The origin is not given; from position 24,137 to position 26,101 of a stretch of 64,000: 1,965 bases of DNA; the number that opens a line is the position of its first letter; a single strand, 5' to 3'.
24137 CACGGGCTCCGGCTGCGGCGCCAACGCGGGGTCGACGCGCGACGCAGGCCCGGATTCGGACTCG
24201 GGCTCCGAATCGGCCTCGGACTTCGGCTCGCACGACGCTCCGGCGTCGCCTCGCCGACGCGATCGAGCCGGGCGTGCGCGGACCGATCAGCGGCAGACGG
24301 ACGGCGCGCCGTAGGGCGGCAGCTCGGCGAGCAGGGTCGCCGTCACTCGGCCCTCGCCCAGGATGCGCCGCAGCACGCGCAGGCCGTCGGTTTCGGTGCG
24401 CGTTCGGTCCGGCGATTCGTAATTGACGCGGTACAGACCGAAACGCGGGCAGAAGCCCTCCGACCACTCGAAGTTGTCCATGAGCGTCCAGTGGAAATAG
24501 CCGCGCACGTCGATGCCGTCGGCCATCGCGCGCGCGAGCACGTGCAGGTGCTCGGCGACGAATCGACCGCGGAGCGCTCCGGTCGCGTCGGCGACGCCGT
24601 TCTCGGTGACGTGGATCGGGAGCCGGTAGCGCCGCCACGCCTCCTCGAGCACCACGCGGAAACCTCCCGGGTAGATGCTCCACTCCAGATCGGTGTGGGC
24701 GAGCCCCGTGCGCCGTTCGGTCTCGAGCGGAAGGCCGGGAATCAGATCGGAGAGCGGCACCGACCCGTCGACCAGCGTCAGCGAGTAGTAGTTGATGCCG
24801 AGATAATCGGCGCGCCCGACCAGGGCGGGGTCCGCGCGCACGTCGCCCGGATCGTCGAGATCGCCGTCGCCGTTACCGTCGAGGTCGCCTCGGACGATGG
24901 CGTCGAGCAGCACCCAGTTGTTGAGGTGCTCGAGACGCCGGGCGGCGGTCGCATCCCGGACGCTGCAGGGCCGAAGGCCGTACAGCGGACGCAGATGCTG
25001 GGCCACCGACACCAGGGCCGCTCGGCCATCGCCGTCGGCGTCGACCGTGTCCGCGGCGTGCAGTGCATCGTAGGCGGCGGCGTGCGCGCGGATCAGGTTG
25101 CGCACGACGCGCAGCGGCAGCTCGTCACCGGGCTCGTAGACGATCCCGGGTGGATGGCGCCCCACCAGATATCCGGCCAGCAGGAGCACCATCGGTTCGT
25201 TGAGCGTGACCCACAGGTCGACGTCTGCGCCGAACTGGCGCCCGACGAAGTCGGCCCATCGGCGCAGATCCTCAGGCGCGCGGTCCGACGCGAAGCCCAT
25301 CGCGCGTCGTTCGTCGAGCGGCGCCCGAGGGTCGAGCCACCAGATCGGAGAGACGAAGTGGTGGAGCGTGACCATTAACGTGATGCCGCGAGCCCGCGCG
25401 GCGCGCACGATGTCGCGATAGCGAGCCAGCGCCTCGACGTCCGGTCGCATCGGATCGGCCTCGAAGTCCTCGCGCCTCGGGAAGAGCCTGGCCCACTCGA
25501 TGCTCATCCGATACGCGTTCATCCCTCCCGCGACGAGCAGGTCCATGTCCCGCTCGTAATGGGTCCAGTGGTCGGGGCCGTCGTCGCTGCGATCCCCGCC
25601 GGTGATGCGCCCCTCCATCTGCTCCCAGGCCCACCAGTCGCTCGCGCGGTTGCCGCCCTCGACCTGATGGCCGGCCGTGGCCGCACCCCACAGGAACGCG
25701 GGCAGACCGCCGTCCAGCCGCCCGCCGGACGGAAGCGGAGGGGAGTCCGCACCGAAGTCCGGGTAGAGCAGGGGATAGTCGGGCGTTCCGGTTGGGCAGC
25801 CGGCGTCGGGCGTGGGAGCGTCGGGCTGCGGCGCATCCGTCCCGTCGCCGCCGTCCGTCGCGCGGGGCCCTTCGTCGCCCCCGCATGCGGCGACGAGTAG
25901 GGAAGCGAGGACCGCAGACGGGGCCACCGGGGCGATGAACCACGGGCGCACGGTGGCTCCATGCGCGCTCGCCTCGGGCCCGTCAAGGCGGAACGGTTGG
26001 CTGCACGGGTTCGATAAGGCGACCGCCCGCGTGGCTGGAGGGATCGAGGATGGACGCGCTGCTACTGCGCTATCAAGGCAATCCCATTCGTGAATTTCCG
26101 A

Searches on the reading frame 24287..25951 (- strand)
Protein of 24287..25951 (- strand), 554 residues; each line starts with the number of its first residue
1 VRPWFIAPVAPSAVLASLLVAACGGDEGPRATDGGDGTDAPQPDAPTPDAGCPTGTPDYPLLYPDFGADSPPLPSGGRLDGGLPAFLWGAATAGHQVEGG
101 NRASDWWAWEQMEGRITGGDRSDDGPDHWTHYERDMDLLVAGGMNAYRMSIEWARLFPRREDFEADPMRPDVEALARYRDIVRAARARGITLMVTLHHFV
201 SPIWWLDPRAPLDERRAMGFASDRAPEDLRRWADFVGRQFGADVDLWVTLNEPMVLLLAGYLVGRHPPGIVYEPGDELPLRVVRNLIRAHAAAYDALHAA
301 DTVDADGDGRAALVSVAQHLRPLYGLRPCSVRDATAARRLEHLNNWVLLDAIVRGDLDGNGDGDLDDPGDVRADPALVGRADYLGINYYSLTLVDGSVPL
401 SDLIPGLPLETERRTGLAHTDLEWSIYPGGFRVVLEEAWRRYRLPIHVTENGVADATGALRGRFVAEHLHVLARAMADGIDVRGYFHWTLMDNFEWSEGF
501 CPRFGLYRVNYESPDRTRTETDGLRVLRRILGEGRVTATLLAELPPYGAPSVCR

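Call 25: find_encoding_contigs(protein=window:24287-25951:-, flank=10000, max_places=4)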
Protein window:24287-25951:- (554 aa): 1 contig read that carries it; 1 place shown.
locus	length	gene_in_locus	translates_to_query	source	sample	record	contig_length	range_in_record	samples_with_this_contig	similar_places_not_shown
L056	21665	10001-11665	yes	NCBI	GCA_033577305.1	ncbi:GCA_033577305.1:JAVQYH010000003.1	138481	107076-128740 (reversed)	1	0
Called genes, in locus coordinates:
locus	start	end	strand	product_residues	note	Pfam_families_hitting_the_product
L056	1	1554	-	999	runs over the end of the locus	-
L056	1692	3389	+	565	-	PF13205:Big_5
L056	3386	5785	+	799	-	PF00801:PKD, PF18911:PKD_4, PF00034:Cytochrom_C (faint), PF21419:RoxA-like_Cyt-c (weak)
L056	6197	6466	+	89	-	PF01722:BolA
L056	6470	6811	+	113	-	PF00462:Glutaredoxin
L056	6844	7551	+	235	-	PF03548:LolA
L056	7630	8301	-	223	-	-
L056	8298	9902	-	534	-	PF16697:Yop-YscD_cpl, PF00498:FHA, PF00158:Sigma54_activat, PF14532:Sigma54_activ_2, PF25601:AAA_lid_14, PF02954:HTH_8, PF13556:HTH_30 (weak)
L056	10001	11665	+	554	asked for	PF00232:Glyco_hydro_1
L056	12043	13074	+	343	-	PF00022:Actin, PF06723:MreB_Mbl, PF00012:HSP70, PF11104:PilM_2 (faint), PF14450:FtsA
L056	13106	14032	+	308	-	PF04085:MreC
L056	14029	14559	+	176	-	-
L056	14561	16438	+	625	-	PF03717:PBP_dimer, PF00905:Transpeptidase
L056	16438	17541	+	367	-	PF01098:FTSW_RODA_SPOVE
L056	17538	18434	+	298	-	PF00795:CN_hydrolase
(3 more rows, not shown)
